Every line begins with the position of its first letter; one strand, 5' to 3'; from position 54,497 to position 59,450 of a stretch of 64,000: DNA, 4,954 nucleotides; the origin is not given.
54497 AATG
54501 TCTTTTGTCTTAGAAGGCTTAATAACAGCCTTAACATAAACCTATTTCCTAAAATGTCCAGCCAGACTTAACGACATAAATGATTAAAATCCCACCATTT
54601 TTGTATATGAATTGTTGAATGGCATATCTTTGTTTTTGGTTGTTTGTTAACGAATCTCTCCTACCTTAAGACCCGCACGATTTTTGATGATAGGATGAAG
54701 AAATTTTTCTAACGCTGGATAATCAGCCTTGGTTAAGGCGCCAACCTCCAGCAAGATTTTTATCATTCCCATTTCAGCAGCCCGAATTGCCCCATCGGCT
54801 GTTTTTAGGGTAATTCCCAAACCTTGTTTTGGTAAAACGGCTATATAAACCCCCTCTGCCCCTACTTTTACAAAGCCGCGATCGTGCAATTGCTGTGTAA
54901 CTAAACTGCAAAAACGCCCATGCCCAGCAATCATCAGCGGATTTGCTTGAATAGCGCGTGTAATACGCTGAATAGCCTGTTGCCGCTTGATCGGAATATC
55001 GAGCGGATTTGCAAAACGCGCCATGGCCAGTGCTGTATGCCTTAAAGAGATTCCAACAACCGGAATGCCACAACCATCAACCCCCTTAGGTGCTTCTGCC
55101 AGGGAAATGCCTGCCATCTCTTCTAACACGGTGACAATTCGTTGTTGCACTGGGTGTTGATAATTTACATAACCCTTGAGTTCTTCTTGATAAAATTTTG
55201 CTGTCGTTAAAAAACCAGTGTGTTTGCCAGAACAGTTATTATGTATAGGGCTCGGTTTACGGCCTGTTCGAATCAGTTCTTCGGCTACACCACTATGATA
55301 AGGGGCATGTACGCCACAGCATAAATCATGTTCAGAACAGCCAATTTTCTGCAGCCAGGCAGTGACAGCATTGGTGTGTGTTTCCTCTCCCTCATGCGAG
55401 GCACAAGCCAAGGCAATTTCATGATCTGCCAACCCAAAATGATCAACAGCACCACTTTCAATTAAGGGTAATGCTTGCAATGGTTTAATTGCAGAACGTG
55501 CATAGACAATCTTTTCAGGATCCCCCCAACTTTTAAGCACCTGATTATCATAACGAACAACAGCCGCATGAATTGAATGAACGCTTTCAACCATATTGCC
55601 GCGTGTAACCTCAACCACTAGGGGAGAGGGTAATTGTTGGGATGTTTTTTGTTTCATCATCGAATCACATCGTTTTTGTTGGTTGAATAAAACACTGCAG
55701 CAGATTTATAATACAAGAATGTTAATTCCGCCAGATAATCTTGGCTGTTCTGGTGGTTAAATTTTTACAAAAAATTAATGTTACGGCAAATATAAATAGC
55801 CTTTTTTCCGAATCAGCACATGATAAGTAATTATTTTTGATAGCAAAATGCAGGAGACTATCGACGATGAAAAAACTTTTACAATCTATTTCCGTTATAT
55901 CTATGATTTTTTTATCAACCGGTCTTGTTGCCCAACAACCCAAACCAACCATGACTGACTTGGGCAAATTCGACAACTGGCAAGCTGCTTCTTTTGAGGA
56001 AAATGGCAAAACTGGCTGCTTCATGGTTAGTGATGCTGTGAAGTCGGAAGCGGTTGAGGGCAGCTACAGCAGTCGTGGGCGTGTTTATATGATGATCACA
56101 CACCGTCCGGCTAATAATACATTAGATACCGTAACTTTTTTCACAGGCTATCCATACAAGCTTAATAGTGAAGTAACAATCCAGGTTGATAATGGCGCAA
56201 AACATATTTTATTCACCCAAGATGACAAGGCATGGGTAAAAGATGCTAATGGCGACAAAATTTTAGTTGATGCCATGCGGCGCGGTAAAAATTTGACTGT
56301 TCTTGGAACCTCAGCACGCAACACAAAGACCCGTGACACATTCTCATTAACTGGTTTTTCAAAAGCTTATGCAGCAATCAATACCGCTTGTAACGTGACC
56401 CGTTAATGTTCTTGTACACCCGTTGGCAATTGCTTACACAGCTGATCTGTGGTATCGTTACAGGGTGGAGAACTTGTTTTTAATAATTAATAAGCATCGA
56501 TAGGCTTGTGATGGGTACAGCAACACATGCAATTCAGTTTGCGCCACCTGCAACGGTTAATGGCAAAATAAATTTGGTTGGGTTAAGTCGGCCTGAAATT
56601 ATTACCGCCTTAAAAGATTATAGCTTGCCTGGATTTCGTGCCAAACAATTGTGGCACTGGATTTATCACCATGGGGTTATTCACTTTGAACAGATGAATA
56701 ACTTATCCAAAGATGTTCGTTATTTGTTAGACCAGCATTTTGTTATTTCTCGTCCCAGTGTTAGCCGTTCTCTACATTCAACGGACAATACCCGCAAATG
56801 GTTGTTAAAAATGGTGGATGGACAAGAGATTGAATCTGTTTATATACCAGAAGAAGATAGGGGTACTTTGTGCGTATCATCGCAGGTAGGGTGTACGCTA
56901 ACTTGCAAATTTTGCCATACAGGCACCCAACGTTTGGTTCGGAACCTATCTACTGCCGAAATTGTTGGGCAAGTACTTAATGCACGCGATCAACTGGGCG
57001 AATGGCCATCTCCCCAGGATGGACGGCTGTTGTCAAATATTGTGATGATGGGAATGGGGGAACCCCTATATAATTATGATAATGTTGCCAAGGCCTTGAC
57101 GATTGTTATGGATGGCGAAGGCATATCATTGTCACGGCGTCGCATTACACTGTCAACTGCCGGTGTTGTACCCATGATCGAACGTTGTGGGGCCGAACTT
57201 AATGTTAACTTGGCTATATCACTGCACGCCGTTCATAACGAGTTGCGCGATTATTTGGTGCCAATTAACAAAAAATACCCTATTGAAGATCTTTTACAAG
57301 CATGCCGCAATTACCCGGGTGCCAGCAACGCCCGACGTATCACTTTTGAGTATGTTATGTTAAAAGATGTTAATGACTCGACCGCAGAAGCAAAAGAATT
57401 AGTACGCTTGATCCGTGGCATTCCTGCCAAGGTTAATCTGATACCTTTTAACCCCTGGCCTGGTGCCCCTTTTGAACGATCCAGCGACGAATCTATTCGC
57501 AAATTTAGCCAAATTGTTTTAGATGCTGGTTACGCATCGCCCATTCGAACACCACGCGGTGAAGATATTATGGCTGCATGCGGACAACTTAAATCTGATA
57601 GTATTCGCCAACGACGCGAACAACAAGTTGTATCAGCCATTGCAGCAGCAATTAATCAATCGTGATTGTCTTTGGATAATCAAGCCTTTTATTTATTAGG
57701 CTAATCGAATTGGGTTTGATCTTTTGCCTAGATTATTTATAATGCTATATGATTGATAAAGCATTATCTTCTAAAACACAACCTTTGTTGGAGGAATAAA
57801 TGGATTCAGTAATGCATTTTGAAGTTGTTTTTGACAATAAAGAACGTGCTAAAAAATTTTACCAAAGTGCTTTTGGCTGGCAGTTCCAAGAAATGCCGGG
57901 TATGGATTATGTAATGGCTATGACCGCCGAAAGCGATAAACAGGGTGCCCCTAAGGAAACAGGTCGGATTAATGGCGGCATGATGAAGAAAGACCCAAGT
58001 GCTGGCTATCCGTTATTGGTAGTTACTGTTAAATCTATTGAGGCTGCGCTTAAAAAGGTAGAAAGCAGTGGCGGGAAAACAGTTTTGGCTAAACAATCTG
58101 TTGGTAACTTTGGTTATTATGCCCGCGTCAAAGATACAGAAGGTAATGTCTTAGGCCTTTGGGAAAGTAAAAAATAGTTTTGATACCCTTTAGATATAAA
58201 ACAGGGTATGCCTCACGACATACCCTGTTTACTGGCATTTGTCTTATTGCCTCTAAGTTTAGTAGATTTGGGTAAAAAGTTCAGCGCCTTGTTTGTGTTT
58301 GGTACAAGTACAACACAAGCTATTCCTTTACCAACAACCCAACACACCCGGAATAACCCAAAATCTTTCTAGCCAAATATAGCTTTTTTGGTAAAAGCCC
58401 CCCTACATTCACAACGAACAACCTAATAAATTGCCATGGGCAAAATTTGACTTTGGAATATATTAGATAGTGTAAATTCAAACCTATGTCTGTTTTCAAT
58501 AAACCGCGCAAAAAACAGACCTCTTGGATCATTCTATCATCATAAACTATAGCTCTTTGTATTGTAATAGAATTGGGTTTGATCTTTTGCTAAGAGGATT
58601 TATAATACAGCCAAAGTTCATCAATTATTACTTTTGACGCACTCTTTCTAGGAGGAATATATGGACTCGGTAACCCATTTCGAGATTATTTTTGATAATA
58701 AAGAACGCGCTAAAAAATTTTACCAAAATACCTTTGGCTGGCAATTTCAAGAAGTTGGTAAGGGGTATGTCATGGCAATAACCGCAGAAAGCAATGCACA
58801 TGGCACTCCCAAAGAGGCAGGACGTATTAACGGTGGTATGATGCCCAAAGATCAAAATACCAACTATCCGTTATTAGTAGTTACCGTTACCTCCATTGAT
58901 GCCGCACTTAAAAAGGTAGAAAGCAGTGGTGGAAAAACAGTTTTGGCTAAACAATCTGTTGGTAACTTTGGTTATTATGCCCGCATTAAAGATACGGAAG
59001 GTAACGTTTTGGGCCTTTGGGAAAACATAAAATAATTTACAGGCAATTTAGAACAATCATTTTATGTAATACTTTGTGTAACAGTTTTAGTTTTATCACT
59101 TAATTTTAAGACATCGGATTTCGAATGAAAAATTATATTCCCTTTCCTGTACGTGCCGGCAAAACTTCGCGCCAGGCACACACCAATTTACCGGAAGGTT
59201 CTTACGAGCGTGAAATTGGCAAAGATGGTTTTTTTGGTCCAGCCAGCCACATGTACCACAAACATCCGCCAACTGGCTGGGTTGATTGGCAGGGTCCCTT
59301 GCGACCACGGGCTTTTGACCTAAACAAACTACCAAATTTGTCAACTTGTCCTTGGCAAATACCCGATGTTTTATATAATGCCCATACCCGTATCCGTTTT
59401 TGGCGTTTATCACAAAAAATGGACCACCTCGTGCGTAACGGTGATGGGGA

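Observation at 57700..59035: Tandem VOC-fold paralogs with duplicated promoter block and a homogenised 3' half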

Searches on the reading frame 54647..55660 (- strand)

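Call 5: search_protein_families(library=pfam, proteins=[window:54647-55660:-])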
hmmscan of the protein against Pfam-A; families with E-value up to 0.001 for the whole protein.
window:54647-55660:- (337 aa): 1 family
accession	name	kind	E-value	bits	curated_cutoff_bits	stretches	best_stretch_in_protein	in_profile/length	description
PF06089.17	Asparaginase_II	-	7.3e-113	377.2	25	1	16-337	1-321/322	L-asparaginase II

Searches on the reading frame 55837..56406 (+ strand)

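Call 5: search_protein_families(library=pfam, proteins=[window:55837-56406:+])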
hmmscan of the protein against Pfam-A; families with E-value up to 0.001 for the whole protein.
window:55837-56406:+ (189 aa): 1 family
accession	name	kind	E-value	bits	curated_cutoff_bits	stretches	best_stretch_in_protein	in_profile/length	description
PF06776.18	IalB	-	2.9e-14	53.7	22.1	1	48-181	1-130/131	Invasion associated locus B (IalB) protein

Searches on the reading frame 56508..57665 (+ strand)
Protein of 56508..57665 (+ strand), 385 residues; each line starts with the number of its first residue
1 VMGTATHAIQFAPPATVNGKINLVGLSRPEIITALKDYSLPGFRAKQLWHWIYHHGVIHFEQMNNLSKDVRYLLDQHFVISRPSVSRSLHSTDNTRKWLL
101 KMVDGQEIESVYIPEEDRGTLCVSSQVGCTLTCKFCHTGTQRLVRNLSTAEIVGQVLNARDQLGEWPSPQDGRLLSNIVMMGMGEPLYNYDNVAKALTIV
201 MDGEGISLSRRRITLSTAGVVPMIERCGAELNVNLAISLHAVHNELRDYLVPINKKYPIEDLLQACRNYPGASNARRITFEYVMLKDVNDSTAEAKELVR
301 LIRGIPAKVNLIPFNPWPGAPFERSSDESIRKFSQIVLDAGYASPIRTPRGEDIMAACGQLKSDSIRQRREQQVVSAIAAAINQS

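Call 5: search_protein_families(library=pfam, proteins=[window:56508-57665:+])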
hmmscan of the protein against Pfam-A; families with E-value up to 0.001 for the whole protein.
window:56508-57665:+ (385 aa): 2 families
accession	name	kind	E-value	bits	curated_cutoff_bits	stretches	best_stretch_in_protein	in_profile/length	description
PF04055.27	Radical_SAM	-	1.2e-16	61.8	29.5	1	124-294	2-161/166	Radical SAM superfamily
PF21016.3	RlmN_N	-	7.4e-15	54.9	24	1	21-80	1-60/60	Ribosomal RNA large subunit methyltransferase N-terminal domain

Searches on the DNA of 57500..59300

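Call 18: search_rna_families(source=window, start=57500, end=59300, threshold=evalue, max_evalue=1)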
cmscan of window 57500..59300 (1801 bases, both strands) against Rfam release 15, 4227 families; matches with E-value up to 1: 1.
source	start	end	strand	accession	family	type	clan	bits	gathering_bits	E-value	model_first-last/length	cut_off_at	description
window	58199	58280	-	RF04180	BTnc231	Gene; sRNA;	-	21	80.4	0.18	1-154/154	no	Bacteroides sRNA BTnc231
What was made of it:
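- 58195..58564 (.): Unique 370-nt spacer of unresolved origin. No Rfam hit of note (call 18).
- Tried and rejected: Rfam scan of 57500-59300 at E <= 1 gave only a chance-level hit (BTnc231, 21 bits against a cut-off of 80.4; call 18).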
